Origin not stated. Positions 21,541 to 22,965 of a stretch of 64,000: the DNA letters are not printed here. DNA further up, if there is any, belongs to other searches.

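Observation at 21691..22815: MidA/NDUFAF7-family methyltransferase sits at the end of the NuoD-containing cluster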

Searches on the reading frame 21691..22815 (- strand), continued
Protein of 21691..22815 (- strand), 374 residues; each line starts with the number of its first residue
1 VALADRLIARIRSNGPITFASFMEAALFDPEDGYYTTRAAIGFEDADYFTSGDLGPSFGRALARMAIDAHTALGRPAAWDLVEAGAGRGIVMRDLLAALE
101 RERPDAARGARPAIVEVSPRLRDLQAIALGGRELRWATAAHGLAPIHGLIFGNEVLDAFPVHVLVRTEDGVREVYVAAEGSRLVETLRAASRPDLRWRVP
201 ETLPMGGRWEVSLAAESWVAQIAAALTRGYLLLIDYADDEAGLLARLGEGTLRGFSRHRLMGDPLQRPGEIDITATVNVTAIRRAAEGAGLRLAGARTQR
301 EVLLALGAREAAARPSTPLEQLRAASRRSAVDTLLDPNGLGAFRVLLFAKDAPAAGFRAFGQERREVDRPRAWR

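Call 72: fold_search(model_id=the predicted structure, library=pdb)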
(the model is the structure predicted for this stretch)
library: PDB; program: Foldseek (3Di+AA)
matches with E <= 10: 1104; with E <= 0.001: 274
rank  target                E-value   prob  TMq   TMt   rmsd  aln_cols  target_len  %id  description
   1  4g67                  3.6e-31  1.00  0.87  0.84   2.4       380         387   32  Crystal structure of a COG1565 superfamily member and likely methyl transferase from Burkholderia thailandensis bound to (released 2012-08-01)
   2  4f3n                  2.4e-30  1.00  0.84  0.84   2.4       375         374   31  High resolution native crystal structure of an uncharacterized ACR, COG1565 superfamily protein from Burkholderia thaila (released 2012-05-16)
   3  1zkd_A                1.1e-28  1.00  0.83  0.87   2.6       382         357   27  X-Ray structure of the putative protein Q6N1P6 from Rhodopseudomonas palustris at the resolution 2.1 A , Northeast Str (released 2005-05-10)
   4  1zkd_B                4.0e-28  1.00  0.82  0.86   2.7       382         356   27  X-Ray structure of the putative protein Q6N1P6 from Rhodopseudomonas palustris at the resolution 2.1 A , Northeast Str (released 2005-05-10)
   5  5ztz_A                1.3e-26  1.00  0.83  0.78   3.1       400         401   20  Proteobacterial origin of protein arginine methylation and regulation of Complex I assembly by MidA (released 2018-08-22)
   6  5zu0_A                2.5e-26  1.00  0.83  0.78   2.8       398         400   21  Proteobacterial origin of protein arginine methylation and regulation of Complex I assembly by MidA (released 2018-08-22)
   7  9sm1_A                4.1e-07  1.00  0.37  0.45  13.9       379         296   12  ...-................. from Pseudomonas chlororaphis in complex with SAH and FPP (released 2025-12-31)
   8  9sm1_E                4.6e-07  1.00  0.33  0.42   9.8       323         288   14  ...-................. from Pseudomonas chlororaphis in complex with SAH and FPP (released 2025-12-31)
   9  1tpy                  5.8e-07  1.00  0.35  0.45   9.2       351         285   12  Structure of the cyclopropane synthase MmaA2 from Mycobacterium tuberculosis (released 2004-10-19)
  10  5e9w_B                7.3e-07  1.00  0.42  0.56   8.4       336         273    9  Crystal structure of mRNA cap guanine-N7 methyltransferase obtained by limited proteolysis (released 2016-07-13)
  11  2hv9                  7.7e-07  1.00  0.36  0.50   8.6       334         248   11  Encephalitozoon cuniculi mRNA Cap (Guanine-N7) Methyltransferase in complex with sinefungin (released 2006-09-19)
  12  9sm1_B                8.2e-07  1.00  0.38  0.47  13.8       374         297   10  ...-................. from Pseudomonas chlororaphis in complex with SAH and FPP (released 2025-12-31)
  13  9sm1_F                8.7e-07  1.00  0.33  0.43   9.9       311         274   14  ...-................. from Pseudomonas chlororaphis in complex with SAH and FPP (released 2025-12-31)
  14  9sm1_C                1.2e-06  1.00  0.35  0.43   9.8       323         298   12  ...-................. from Pseudomonas chlororaphis in complex with SAH and FPP (released 2025-12-31)
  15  7fbo_B                1.6e-06  1.00  0.35  0.44   9.2       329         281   13  geranyl pyrophosphate C6-methyltransferase BezA binding with S-adenosylhomocysteine (released 2021-12-01)
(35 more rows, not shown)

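Call 74: search_protein_families(library=pfam, proteins=[L007:190-3132:+, L007:3159-4196:+, L007:4878-6038:+, L007:6632-7015:+, L007:11213-11833:+, L007:11656-13152:+])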
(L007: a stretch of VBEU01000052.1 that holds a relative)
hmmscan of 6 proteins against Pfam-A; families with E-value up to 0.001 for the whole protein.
L007:190-3132:+ (980 aa): 1 family
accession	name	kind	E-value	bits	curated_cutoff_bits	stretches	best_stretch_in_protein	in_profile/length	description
PF03699.18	UPF0182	-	8.6e-261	867.8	27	1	47-827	2-770/770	Uncharacterised protein family (UPF0182)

L007:3159-4196:+ (345 aa): 4 families
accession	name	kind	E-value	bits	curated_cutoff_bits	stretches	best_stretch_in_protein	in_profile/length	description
PF01408.29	GFO_IDH_MocA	-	1.5e-30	106.8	24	1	9-128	1-120/120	Oxidoreductase family, NAD-binding Rossmann fold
PF22725.1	GFO_IDH_MocA_C3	-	4.9e-14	52.8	27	1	137-245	2-123/124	GFO/IDH/MocA C-terminal domain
PF02894.22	GFO_IDH_MocA_C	-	1.1e-11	45.4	22.9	1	143-333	4-214/218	Oxidoreductase family, C-terminal alpha/beta domain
PF03447.22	NAD_binding_3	-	9.7e-05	23.5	24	1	15-124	1-113/116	Homoserine dehydrogenase, NAD binding domain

L007:4878-6038:+ (386 aa): 3 families
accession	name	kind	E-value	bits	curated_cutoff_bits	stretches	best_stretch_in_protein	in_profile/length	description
PF01041.23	DegT_DnrJ_EryC1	-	1.5e-118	396.6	19.8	1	29-380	3-360/360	DegT/DnrJ/EryC1/StrS aminotransferase family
PF00155.27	Aminotran_1_2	-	4.7e-10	39.6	19.7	1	33-234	23-252/361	Aminotransferase class I and II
PF01212.27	Beta_elim_lyase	-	0.0002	21.2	27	1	50-141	32-131/288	Beta-eliminating lyase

L007:6632-7015:+ (127 aa): 0 families

L007:11213-11833:+ (206 aa): 4 families
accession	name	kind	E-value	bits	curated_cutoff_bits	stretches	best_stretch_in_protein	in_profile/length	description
PF13302.13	Acetyltransf_3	-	4.9e-22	79.5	25.4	1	32-171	1-138/138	Acetyltransferase (GNAT) domain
PF13523.12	Acetyltransf_8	-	4.6e-07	30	27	1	41-174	4-141/145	Acetyltransferase (GNAT) domain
PF00583.31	Acetyltransf_1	-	2.7e-06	28.1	20.7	1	78-170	25-116/116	Acetyltransferase (GNAT) family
PF13420.13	Acetyltransf_4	-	2.4e-05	24.9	24.3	1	40-180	6-144/155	Acetyltransferase (GNAT) domain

L007:11656-13152:+ (498 aa): 0 families

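Call 79: find_homologous_proteins(query=L043:18152-20704:+, max_evalue=1e-50)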
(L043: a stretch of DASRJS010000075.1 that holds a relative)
Query L043:18152-20704:+ (850 aa): 5602 proteins with E <= 1e-50 among 8000 candidates; the best 120 are listed.
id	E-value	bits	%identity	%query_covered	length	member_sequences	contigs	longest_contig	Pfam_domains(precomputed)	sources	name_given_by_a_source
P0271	0.0e+0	1962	99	100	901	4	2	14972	PF14697.12,PF13450.13,PF07992.21,PF12837.13,PF00070.34,PF13484.12,PF12838.13,PF12831.14,PF01266.31,PF13510.12,PF12797.13,PF14691.12,PF00037.33,PF13738.13,PF13237.12,PF13183.12,PF13187.12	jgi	jgi:NADPH-dependent glutamate synthase beta subunit-like oxidoreductase/formate hydrogenlyase subuni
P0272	0.0e+0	1822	95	95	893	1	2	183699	PF14697.12,PF13450.13,PF07992.21,PF12837.13,PF00070.34,PF13484.12,PF12838.13,PF12831.14,PF01266.31,PF13510.12,PF01593.31,PF12797.13,PF14691.12,PF00037.33,PF13738.13,PF13237.12,PF13183.12,PF13187.12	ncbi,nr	ncbi:MAG: FAD-dependent oxidoreductase [Chloroflexi bacterium]|nr:FAD-dependent oxidoreductase [Chlo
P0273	0.0e+0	1751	88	98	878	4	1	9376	PF14697.12,PF13450.13,PF00111.33,PF07992.21,PF12837.13,PF00070.34,PF13484.12,PF12838.13,PF12831.14,PF01266.31,PF13510.12,PF01593.31,PF12797.13,PF14691.12,PF00037.33,PF13738.13,PF13237.12,PF13187.12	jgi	jgi:NADPH-dependent glutamate synthase beta subunit-like oxidoreductase/formate hydrogenlyase subuni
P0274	0.0e+0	1745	90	96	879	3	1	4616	PF14697.12,PF13450.13,PF07992.21,PF12837.13,PF00070.34,PF13484.12,PF12838.13,PF12831.14,PF01266.31,PF13510.12,PF01593.31,PF12797.13,PF14691.12,PF00037.33,PF13738.13,PF13237.12,PF13187.12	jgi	jgi:NADPH-dependent glutamate synthase beta subunit-like oxidoreductase/formate hydrogenlyase subuni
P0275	0.0e+0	1737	87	98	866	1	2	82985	PF14697.12,PF13450.13,PF00111.33,PF07992.21,PF12837.13,PF00070.34,PF13484.12,PF12838.13,PF12831.14,PF01266.31,PF13510.12,PF01593.31,PF12797.13,PF14691.12,PF00890.31,PF00037.33,PF13738.13,PF13237.12,PF13187.12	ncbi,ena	-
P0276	0.0e+0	1735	87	98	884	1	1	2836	PF14697.12,PF13450.13,PF07992.21,PF12837.13,PF00070.34,PF13484.12,PF12838.13,PF12831.14,PF01266.31,PF13510.12,PF01593.31,PF12797.13,PF14691.12,PF00037.33,PF13738.13,PF13237.12,PF13187.12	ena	-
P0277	0.0e+0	1734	88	98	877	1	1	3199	PF14697.12,PF13450.13,PF07992.21,PF12837.13,PF00070.34,PF13484.12,PF12838.13,PF12831.14,PF01266.31,PF13510.12,PF01593.31,PF12797.13,PF14691.12,PF00890.31,PF00037.33,PF13738.13,PF13237.12,PF13187.12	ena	-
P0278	0.0e+0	1732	89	95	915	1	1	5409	PF14697.12,PF13450.13,PF07992.21,PF12837.13,PF00070.34,PF13484.12,PF12838.13,PF12831.14,PF01266.31,PF13510.12,PF01593.31,PF12797.13,PF14691.12,PF00037.33,PF13738.13,PF13237.12,PF13187.12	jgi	jgi:formate dehydrogenase major subunit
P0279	0.0e+0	1731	88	97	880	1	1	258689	PF14697.12,PF13450.13,PF07992.21,PF12837.13,PF00070.34,PF13484.12,PF12838.13,PF12831.14,PF01266.31,PF13510.12,PF01593.31,PF12797.13,PF14691.12,PF00037.33,PF13738.13,PF13237.12,PF13187.12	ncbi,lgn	ncbi:MAG: FAD-dependent oxidoreductase [Chloroflexota bacterium]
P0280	0.0e+0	1729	89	95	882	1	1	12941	PF14697.12,PF13450.13,PF07992.21,PF12837.13,PF00070.34,PF13484.12,PF12838.13,PF12831.14,PF01266.31,PF13510.12,PF12797.13,PF14691.12,PF00037.33,PF13738.13,PF13237.12,PF13187.12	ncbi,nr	ncbi:MAG: 4Fe-4S dicluster domain-containing protein [Chloroflexota bacterium]|nr:MAG: 4Fe-4S diclus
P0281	0.0e+0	1728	88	97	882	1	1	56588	PF14697.12,PF13450.13,PF00111.33,PF07992.21,PF12837.13,PF00070.34,PF13484.12,PF12838.13,PF12831.14,PF01266.31,PF13510.12,PF12797.13,PF14691.12,PF00037.33,PF13738.13,PF13237.12,PF13187.12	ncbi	-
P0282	0.0e+0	1727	87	98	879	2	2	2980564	PF14697.12,PF13450.13,PF07992.21,PF12837.13,PF00070.34,PF13484.12,PF12838.13,PF12831.14,PF01266.31,PF13510.12,PF01593.31,PF12797.13,PF14691.12,PF00037.33,PF13738.13,PF13237.12,PF13187.12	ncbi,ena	-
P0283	0.0e+0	1727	87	98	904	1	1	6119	PF14697.12,PF13450.13,PF00111.33,PF07992.21,PF12837.13,PF00070.34,PF13484.12,PF12838.13,PF12831.14,PF01266.31,PF13510.12,PF12797.13,PF14691.12,PF00037.33,PF13738.13,PF13237.12,PF13187.12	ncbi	-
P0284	0.0e+0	1726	88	96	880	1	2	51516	PF14697.12,PF13450.13,PF00111.33,PF07992.21,PF12837.13,PF00070.34,PF13484.12,PF12838.13,PF12831.14,PF01266.31,PF13510.12,PF12797.13,PF14691.12,PF00037.33,PF13738.13,PF13237.12,PF13187.12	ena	-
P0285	0.0e+0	1725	89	96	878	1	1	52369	PF14697.12,PF13450.13,PF07992.21,PF12837.13,PF00070.34,PF13484.12,PF12838.13,PF12831.14,PF01266.31,PF13510.12,PF12797.13,PF14691.12,PF00037.33,PF13738.13,PF13237.12,PF13187.12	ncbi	-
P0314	0.0e+0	1706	88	96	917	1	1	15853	PF14697.12,PF13450.13,PF07992.21,PF12837.13,PF00070.34,PF13484.12,PF12838.13,PF12831.14,PF01266.31,PF13510.12,PF01593.31,PF12797.13,PF14691.12,PF00037.33,PF13738.13,PF13237.12,PF13187.12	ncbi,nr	ncbi:MAG: FAD-dependent oxidoreductase [Chloroflexi bacterium]|nr:FAD-dependent oxidoreductase [Chlo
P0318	0.0e+0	1704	88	95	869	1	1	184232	PF14697.12,PF17179.10,PF13450.13,PF00111.33,PF07992.21,PF12837.13,PF00070.34,PF13484.12,PF12838.13,PF12831.14,PF01266.31,PF13510.12,PF01593.31,PF12797.13,PF14691.12,PF00037.33,PF13738.13,PF13237.12,PF13187.12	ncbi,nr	ncbi:MAG: FAD-dependent oxidoreductase [Chloroflexi bacterium]|nr:FAD-dependent oxidoreductase [Chlo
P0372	0.0e+0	1680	84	99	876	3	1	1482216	PF14697.12,PF13450.13,PF00111.33,PF07992.21,PF12837.13,PF00070.34,PF13484.12,PF12838.13,PF12831.14,PF01266.31,PF13510.12,PF01593.31,PF12797.13,PF14691.12,PF00037.33,PF13738.13,PF13237.12,PF13187.12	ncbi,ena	-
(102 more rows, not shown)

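Call 80: find_encoding_contigs(protein=P0282, flank=10000, max_places=2)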
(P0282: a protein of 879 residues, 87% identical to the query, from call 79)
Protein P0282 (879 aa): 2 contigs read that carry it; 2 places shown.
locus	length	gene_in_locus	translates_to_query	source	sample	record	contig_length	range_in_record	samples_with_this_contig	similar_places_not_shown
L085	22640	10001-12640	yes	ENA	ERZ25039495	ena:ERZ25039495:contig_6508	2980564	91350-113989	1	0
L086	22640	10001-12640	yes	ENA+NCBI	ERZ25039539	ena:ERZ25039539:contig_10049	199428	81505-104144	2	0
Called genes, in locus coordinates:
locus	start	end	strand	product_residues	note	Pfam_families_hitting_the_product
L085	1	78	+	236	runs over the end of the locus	PF03575:Peptidase_S51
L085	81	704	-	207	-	PF01288:HPPK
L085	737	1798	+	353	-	-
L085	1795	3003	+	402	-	PF02636:Methyltransf_28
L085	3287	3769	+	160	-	PF00507:Oxidored_q4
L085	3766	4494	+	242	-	PF01058:Oxidored_q6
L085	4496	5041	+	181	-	PF00329:Complex1_30kDa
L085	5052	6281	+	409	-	PF00346:Complex1_49kDa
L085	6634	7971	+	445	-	PF00146:NADHdh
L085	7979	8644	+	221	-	PF01257:2Fe-2S_thioredx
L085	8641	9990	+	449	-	PF01512:Complex1_51K, PF10589:NADH_4Fe-4S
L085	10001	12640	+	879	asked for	PF13510:Fer2_4, PF14691:Fer4_20, PF01266:DAO (weak), PF07992:Pyr_redox_2, PF13450:NAD_binding_8, PF12838:Fer4_7, PF13187:Fer4_9, PF00037:Fer4, +9 more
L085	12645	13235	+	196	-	PF00499:Oxidored_q3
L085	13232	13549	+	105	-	PF00420:Oxidored_q2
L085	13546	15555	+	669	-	PF00662:Proton_antipo_N, PF00361:Proton_antipo_M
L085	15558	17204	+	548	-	PF00361:Proton_antipo_M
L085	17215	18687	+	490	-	PF00361:Proton_antipo_M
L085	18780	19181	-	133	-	-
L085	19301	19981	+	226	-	-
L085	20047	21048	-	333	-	PF01544:CorA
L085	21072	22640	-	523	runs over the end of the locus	PF00083:Sugar_tr, PF07690:MFS_1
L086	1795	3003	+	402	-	PF02636:Methyltransf_28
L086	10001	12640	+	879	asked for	PF13510:Fer2_4, PF14691:Fer4_20, PF01266:DAO (weak), PF07992:Pyr_redox_2, PF13450:NAD_binding_8, PF12838:Fer4_7, PF13187:Fer4_9, PF00037:Fer4, +9 more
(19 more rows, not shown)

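Call 81: find_encoding_contigs(protein=P0372, flank=10000, max_places=2)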
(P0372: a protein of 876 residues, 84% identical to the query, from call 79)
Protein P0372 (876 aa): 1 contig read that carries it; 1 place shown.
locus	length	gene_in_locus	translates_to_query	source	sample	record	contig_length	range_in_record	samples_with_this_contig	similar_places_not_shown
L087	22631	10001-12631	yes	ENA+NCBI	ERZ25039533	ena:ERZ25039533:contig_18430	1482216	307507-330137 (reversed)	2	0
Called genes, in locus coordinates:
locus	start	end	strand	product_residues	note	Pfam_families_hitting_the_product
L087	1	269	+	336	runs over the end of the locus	PF03320:FBPase_glpX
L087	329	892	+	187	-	-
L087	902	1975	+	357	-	-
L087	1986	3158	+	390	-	PF02636:Methyltransf_28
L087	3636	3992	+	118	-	PF00507:Oxidored_q4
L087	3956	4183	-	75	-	-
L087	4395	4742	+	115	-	PF01058:Oxidored_q6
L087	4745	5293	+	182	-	PF00329:Complex1_30kDa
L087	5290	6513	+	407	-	PF00346:Complex1_49kDa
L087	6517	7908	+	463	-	PF00146:NADHdh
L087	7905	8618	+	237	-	PF01257:2Fe-2S_thioredx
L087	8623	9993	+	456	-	PF01512:Complex1_51K, PF10589:NADH_4Fe-4S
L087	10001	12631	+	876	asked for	PF00111:Fer2 (weak), PF13510:Fer2_4, PF14691:Fer4_20, PF01266:DAO (weak), PF07992:Pyr_redox_2, PF12838:Fer4_7, PF13187:Fer4_9, PF00037:Fer4, +10 more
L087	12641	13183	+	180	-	PF00499:Oxidored_q3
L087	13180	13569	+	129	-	PF00420:Oxidored_q2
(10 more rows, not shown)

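Call 84: find_encoding_contigs(protein=P0002, flank=10000, max_places=1)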
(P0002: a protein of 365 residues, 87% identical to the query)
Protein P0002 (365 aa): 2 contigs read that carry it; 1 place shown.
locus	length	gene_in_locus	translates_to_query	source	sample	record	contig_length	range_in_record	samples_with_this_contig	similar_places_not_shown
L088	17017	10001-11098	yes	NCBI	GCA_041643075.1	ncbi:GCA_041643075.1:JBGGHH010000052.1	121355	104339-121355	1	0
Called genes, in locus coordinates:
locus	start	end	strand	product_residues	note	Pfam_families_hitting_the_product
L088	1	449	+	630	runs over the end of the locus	PF00664:ABC_membrane, PF00005:ABC_tran, PF02463:SMC_N (faint)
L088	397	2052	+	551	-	-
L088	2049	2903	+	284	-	PF00459:Inositol_P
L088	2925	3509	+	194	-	PF01058:Oxidored_q6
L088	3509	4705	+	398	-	PF00346:Complex1_49kDa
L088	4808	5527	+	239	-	-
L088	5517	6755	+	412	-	PF01512:Complex1_51K, PF10531:SLBB, PF22461:SLBB_2 (weak), PF10589:NADH_4Fe-4S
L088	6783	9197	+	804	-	PF13510:Fer2_4, PF14691:Fer4_20, PF03486:HI0933_like (weak), PF07992:Pyr_redox_2, PF13450:NAD_binding_8 (weak), PF00070:Pyr_redox (weak), PF12838:Fer4_7, PF13187:Fer4_9, +8 more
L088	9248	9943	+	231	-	-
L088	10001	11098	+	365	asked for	PF02636:Methyltransf_28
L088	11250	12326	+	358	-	PF13379:NMT1_2, PF09084:NMT1, PF16868:NMT1_3 (weak)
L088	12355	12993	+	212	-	-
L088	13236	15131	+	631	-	PF07973:tRNA_SAD, PF00587:tRNA-synt_2b, PF03129:HGTP_anticodon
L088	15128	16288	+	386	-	PF13302:Acetyltransf_3, PF13523:Acetyltransf_8 (weak), PF00583:Acetyltransf_1, PF13420:Acetyltransf_4 (weak), PF13302:Acetyltransf_3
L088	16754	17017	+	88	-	?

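Call 88: find_encoding_contigs(protein=P0318, flank=10000, max_places=1)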
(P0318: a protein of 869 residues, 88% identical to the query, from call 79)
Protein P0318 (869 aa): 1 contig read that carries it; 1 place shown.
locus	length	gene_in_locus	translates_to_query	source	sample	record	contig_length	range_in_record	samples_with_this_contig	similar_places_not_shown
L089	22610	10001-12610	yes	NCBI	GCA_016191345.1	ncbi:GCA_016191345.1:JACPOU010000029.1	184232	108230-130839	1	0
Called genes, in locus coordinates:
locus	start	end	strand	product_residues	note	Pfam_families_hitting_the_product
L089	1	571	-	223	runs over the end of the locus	PF01288:HPPK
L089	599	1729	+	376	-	-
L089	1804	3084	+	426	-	-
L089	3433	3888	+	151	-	PF00507:Oxidored_q4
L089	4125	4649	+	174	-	PF01058:Oxidored_q6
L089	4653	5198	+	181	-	PF00329:Complex1_30kDa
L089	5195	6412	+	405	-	PF00346:Complex1_49kDa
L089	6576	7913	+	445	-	PF00146:NADHdh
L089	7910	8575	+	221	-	PF01257:2Fe-2S_thioredx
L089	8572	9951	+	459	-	PF01512:Complex1_51K, PF10589:NADH_4Fe-4S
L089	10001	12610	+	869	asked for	PF00111:Fer2, PF13510:Fer2_4, PF14691:Fer4_20, PF07992:Pyr_redox_2, PF13450:NAD_binding_8, PF12838:Fer4_7, PF13187:Fer4_9, PF00037:Fer4, +11 more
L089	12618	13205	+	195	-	PF00499:Oxidored_q3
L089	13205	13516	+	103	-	PF00420:Oxidored_q2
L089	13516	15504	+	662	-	PF00662:Proton_antipo_N, PF00361:Proton_antipo_M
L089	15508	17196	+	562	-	PF00361:Proton_antipo_M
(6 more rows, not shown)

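Call 89: find_encoding_contigs(protein=P0314, flank=10000, max_places=1)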
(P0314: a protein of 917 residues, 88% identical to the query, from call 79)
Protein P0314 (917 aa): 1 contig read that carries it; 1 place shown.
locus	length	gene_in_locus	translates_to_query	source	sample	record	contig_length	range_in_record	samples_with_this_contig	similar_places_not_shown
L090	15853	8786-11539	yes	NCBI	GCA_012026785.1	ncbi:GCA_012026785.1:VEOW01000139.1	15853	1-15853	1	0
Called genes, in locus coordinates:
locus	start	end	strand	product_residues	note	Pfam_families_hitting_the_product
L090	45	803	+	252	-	-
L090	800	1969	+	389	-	PF02636:Methyltransf_28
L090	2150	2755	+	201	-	PF00507:Oxidored_q4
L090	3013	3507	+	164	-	PF01058:Oxidored_q6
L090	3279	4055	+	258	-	PF00329:Complex1_30kDa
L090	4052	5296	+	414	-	PF00346:Complex1_49kDa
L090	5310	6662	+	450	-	PF00146:NADHdh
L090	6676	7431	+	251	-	PF01257:2Fe-2S_thioredx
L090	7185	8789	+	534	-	PF01512:Complex1_51K, PF10589:NADH_4Fe-4S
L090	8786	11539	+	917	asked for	PF13510:Fer2_4, PF14691:Fer4_20, PF01266:DAO (weak), PF07992:Pyr_redox_2, PF13450:NAD_binding_8 (weak), PF12838:Fer4_7, PF13187:Fer4_9, PF00037:Fer4, +9 more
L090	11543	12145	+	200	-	PF00499:Oxidored_q3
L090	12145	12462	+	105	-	PF00420:Oxidored_q2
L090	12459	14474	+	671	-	PF00662:Proton_antipo_N, PF00361:Proton_antipo_M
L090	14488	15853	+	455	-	PF00361:Proton_antipo_M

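Call 91: search_protein_families(library=ncbifam, proteins=[window:21691-22815:-, L085:737-1798:+], max_evalue=0.00001)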
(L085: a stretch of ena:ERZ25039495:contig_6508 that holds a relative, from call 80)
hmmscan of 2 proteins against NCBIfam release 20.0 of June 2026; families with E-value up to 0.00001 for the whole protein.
window:21691-22815:- (374 aa): 0 families

L085:737-1798:+ (353 aa): 0 families
